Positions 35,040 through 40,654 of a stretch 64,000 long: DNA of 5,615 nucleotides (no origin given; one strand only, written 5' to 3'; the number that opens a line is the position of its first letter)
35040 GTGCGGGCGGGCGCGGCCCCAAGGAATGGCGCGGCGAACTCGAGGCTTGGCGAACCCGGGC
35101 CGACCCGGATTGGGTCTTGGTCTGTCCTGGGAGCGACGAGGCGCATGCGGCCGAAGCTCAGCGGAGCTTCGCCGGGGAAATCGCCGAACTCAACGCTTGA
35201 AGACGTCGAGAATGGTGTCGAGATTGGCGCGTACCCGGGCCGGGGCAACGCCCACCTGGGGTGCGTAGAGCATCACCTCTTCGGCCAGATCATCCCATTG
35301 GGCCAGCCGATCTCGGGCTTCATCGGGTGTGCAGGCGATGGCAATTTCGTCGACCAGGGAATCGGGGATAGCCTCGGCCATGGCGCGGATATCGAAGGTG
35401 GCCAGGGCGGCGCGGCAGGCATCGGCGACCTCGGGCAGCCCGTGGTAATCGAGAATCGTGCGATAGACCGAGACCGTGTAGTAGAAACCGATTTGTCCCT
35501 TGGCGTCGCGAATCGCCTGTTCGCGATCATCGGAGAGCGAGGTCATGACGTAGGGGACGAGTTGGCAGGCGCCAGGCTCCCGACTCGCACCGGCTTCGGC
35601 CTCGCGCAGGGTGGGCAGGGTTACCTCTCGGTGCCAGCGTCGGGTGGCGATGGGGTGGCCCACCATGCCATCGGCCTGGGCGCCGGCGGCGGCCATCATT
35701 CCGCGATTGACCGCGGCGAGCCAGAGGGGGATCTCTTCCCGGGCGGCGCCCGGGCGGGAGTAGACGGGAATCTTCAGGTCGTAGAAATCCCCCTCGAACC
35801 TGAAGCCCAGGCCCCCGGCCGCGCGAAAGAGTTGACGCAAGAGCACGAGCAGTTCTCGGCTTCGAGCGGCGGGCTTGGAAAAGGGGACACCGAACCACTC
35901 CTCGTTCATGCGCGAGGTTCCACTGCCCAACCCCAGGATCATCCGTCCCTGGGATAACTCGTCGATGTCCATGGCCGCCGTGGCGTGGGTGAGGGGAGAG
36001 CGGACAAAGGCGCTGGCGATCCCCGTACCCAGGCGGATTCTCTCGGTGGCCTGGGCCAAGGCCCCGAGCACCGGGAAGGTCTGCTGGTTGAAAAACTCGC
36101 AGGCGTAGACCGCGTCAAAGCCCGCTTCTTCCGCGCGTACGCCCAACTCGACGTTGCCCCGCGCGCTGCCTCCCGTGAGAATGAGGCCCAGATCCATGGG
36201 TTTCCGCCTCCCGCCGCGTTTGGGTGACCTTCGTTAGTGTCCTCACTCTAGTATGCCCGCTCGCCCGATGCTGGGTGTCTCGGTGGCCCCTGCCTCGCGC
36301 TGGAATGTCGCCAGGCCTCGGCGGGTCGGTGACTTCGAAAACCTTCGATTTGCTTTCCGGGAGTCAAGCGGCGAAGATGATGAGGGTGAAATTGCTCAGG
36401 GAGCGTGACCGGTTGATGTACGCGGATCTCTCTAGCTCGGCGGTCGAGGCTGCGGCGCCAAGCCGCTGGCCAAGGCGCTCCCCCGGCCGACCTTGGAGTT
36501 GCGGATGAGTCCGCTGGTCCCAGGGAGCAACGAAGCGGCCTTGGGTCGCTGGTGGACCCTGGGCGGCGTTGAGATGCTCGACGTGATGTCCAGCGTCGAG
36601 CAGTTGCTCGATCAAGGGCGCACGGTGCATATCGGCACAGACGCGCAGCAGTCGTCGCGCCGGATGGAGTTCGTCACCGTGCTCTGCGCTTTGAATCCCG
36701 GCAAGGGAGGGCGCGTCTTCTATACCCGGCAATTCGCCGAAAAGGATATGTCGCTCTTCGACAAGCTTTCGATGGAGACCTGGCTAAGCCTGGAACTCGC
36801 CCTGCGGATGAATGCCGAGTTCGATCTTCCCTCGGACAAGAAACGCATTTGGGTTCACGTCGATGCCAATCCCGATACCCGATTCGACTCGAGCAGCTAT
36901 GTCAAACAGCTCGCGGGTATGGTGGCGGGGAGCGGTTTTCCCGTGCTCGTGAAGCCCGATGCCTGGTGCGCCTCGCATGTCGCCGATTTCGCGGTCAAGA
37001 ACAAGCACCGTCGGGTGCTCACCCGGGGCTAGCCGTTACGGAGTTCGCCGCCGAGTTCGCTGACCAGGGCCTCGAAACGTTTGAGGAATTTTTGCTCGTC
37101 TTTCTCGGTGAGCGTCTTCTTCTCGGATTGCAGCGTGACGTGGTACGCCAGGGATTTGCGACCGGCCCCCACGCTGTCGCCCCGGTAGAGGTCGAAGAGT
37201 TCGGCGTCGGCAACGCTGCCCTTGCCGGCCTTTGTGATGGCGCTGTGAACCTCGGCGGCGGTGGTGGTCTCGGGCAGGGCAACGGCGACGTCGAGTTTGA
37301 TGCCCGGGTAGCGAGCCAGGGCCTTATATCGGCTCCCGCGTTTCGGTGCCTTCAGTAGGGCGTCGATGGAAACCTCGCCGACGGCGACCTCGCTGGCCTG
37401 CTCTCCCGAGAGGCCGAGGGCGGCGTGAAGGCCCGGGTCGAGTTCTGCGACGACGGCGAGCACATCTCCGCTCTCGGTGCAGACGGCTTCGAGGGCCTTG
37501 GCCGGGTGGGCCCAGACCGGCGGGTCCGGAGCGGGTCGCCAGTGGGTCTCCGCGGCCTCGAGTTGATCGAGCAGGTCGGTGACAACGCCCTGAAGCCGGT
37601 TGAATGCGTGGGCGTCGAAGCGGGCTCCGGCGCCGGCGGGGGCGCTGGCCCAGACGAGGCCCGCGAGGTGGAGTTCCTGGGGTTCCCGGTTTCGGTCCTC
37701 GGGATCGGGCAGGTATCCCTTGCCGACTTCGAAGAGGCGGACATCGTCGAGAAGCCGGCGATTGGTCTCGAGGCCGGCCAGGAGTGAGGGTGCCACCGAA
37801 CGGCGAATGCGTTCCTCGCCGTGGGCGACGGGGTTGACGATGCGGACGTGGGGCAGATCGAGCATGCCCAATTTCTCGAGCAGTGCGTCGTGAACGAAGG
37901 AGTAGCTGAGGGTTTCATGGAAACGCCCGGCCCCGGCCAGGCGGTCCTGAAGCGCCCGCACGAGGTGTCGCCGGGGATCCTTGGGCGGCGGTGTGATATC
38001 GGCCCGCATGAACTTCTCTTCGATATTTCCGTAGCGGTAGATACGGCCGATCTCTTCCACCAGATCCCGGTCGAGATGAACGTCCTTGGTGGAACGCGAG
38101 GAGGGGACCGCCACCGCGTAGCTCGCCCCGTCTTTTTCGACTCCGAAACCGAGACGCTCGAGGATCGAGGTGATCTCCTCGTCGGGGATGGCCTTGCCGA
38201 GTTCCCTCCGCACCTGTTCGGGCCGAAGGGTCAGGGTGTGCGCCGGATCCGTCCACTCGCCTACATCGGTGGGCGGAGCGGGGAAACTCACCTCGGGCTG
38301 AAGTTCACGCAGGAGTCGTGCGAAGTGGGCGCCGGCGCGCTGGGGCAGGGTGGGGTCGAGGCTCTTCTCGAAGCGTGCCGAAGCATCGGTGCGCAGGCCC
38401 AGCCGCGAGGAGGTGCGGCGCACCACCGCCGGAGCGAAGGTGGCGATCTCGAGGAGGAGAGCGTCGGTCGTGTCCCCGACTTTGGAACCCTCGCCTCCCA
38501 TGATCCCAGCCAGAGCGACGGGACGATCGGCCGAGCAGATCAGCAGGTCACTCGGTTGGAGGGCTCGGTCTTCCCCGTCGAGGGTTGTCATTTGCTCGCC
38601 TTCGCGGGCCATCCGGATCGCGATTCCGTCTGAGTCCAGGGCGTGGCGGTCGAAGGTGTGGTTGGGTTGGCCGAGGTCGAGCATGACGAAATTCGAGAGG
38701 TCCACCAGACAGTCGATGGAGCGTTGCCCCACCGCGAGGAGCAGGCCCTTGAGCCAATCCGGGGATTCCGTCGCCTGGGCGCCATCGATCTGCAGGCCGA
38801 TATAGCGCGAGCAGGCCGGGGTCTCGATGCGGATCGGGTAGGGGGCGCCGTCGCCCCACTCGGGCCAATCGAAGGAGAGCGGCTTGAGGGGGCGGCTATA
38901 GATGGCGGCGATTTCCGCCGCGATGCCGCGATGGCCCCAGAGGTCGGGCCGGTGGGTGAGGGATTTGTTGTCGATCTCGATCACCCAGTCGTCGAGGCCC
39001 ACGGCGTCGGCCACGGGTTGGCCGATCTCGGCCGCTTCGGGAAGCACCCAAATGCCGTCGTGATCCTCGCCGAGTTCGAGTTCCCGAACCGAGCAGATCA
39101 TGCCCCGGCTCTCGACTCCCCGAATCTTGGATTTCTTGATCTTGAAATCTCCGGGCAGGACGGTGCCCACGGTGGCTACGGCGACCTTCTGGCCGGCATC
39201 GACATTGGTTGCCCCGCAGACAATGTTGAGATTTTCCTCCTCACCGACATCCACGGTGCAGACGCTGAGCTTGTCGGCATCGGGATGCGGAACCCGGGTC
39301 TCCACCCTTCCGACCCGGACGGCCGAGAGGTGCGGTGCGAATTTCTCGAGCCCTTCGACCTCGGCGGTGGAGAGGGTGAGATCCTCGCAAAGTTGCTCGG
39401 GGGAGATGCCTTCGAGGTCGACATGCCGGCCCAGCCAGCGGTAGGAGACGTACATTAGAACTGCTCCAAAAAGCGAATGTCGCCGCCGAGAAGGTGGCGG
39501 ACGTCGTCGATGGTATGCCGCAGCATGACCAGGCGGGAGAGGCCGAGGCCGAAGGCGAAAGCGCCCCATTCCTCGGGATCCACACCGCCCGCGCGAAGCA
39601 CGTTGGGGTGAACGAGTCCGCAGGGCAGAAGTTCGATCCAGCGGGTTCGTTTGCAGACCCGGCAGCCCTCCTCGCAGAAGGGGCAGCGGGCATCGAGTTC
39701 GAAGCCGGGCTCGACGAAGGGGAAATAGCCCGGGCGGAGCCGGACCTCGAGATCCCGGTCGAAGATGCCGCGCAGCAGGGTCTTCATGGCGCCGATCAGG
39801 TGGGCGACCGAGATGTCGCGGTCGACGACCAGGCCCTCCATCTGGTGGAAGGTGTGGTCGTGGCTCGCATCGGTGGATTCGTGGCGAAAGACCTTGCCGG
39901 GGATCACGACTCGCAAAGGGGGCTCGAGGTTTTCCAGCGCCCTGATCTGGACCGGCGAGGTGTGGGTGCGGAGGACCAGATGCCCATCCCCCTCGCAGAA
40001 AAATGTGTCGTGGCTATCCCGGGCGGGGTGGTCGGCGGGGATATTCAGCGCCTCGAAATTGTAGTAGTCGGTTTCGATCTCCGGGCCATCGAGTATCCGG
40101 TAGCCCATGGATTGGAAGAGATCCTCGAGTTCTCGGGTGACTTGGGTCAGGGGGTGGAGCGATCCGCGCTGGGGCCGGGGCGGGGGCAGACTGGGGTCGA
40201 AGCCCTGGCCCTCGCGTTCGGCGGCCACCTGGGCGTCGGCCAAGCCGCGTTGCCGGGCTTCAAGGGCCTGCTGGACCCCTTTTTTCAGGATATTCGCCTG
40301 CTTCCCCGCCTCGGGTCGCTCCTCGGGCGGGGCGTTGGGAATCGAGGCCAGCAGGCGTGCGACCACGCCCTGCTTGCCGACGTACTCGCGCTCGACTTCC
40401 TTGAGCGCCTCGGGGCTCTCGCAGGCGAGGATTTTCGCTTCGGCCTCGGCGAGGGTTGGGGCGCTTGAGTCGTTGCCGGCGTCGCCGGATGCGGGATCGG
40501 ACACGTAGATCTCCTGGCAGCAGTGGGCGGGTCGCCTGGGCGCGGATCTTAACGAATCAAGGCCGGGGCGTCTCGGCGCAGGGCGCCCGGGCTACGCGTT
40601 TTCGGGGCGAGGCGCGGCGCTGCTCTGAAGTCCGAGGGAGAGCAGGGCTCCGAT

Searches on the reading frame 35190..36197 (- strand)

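Call 18: search_protein_families(library=pfam, proteins=[window:35190-36197:-], max_evalue=0.00001)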
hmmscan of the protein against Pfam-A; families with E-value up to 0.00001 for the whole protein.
window:35190-36197:- (335 aa): 1 family
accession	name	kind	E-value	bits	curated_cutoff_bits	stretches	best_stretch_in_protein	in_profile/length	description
PF00296.26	Bac_luciferase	-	4.6e-57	194.2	27.9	1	8-303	17-309/314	Luciferase-like monooxygenase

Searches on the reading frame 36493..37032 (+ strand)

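Call 18: search_protein_families(library=pfam, proteins=[window:36493-37032:+], max_evalue=0.00001)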
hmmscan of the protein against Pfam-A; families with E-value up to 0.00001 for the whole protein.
window:36493-37032:+ (179 aa): 1 family
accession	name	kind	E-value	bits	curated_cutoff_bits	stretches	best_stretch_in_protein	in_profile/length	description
PF04308.18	RNaseH_like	-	1.3e-26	93.7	25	1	30-165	5-141/145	Ribonuclease H-like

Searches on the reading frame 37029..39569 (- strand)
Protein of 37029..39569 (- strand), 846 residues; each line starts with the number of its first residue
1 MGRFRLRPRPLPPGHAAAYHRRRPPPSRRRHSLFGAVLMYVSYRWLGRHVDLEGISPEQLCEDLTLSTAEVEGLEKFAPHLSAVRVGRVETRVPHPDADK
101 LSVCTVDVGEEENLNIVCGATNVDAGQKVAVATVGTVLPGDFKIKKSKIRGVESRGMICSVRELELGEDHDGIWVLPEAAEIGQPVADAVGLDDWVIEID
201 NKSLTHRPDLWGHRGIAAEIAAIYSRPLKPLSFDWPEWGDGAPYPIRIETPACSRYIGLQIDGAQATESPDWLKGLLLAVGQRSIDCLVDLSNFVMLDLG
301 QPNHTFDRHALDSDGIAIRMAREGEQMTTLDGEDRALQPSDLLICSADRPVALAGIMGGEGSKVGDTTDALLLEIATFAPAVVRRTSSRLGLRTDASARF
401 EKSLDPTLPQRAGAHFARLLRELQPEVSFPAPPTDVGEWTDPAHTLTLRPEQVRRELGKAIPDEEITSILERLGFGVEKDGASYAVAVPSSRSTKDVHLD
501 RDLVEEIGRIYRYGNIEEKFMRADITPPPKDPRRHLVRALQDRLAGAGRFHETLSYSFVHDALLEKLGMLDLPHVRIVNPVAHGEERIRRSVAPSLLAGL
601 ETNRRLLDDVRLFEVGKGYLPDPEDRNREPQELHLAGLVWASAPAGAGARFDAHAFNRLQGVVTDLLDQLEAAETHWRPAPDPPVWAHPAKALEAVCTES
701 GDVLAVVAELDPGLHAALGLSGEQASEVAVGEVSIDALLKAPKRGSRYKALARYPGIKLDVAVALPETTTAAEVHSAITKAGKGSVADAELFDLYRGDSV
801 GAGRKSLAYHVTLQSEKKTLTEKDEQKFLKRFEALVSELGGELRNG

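Call 18: search_protein_families(library=pfam, proteins=[window:37029-39569:-], max_evalue=0.00001)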
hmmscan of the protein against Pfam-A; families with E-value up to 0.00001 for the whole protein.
window:37029-39569:- (846 aa): 5 families
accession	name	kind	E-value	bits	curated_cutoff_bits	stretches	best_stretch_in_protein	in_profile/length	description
PF03483.22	B3_4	-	6.3e-54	182.6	29.3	1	252-423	1-172/174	B3/4 domain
PF17759.6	tRNA_synthFbeta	-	5.1e-26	91.9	22.4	1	516-722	1-205/214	Phenylalanyl tRNA synthetase beta chain CLM domain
PF01588.26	tRNA_bind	-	1.8e-25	89.3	27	1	84-184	1-95/96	Putative tRNA binding domain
PF03147.19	FDX-ACB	-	2.1e-19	70.2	31.1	1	753-844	2-94/94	Ferredoxin-fold anticodon binding domain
PF03484.21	B5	-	1.8e-16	60.5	28.6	1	447-513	2-67/67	tRNA synthetase B5 domain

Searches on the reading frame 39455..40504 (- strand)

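Call 18: search_protein_families(library=pfam, proteins=[window:39455-40504:-], max_evalue=0.00001)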
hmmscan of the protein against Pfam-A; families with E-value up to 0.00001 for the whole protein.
window:39455-40504:- (349 aa): 2 families
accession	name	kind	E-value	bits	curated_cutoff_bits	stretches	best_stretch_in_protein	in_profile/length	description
PF01409.25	tRNA-synt_2d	-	4.4e-91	305.2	19.8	1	103-349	3-246/246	tRNA synthetases class II core domain (F)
PF02912.23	Phe_tRNA-synt_N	-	4.7e-16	58.9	22.3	1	30-95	2-67/69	Aminoacyl tRNA synthetase class II, N-terminal domain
